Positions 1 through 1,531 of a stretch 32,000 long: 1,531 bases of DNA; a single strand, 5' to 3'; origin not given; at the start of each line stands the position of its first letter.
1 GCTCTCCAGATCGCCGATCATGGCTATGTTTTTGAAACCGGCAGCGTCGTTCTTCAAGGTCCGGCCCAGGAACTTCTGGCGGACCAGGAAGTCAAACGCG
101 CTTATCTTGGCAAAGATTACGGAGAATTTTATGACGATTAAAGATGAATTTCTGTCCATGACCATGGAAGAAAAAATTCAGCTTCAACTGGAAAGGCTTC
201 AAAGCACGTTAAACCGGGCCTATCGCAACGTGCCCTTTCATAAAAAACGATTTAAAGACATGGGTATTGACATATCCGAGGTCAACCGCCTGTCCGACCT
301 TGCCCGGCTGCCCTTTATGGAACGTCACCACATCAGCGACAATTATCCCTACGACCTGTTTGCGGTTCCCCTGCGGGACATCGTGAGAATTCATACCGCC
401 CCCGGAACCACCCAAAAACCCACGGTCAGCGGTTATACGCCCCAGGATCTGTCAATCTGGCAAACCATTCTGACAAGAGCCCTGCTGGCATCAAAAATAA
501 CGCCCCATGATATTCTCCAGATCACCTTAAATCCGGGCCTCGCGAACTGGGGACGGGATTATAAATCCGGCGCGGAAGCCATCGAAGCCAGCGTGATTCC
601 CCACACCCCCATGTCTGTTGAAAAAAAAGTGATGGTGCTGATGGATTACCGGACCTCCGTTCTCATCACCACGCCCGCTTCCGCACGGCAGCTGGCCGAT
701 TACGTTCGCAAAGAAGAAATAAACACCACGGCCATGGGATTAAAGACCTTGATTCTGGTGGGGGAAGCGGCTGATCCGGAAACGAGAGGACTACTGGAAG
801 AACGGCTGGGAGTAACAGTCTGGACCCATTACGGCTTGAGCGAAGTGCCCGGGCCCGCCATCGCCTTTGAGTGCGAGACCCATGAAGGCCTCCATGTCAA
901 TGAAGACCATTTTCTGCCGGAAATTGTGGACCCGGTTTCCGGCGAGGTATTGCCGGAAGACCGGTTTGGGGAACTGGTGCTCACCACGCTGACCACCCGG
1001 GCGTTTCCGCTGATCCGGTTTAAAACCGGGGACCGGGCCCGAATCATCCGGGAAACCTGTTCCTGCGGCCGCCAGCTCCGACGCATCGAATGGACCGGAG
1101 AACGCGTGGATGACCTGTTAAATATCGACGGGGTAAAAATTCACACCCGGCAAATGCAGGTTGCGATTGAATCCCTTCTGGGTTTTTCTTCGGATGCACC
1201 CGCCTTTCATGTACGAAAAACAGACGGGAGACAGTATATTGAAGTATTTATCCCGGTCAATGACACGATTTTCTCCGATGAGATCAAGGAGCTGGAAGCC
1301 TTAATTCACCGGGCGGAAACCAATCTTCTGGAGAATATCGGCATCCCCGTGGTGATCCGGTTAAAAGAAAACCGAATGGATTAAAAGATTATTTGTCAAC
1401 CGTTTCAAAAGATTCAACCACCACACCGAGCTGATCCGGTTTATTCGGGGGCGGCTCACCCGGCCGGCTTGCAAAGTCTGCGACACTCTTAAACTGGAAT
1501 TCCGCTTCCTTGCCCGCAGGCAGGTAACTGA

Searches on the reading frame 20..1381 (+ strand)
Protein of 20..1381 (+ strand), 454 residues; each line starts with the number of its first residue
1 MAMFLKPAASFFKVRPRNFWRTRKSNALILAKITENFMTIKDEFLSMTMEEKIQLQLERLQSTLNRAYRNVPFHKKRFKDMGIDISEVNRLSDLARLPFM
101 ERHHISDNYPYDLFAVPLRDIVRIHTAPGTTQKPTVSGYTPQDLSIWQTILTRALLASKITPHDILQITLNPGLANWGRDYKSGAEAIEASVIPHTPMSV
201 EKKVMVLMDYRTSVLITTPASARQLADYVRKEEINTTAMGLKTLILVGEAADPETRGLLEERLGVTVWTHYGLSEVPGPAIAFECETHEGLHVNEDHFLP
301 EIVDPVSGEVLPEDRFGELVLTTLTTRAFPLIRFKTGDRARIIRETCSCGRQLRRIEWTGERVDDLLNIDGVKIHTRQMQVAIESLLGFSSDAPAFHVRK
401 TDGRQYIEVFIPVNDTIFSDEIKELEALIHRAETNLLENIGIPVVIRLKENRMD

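Call 27: search_protein_families(library=pfam, proteins=[window:20-1381:+], max_evalue=0.00001)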
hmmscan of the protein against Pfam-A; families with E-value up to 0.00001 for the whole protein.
window:20-1381:+ (454 aa): 1 family
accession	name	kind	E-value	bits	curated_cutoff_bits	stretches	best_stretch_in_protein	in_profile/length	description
PF00501.34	AMP-binding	-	4.9e-06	26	29.9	1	202-321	245-374/384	AMP-binding enzyme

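Call 42: find_encoding_contigs(protein=window:20-1381:+, flank=10000, max_places=2)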
Protein window:20-1381:+ (454 aa): no gene with exactly this product is on record in the collection.
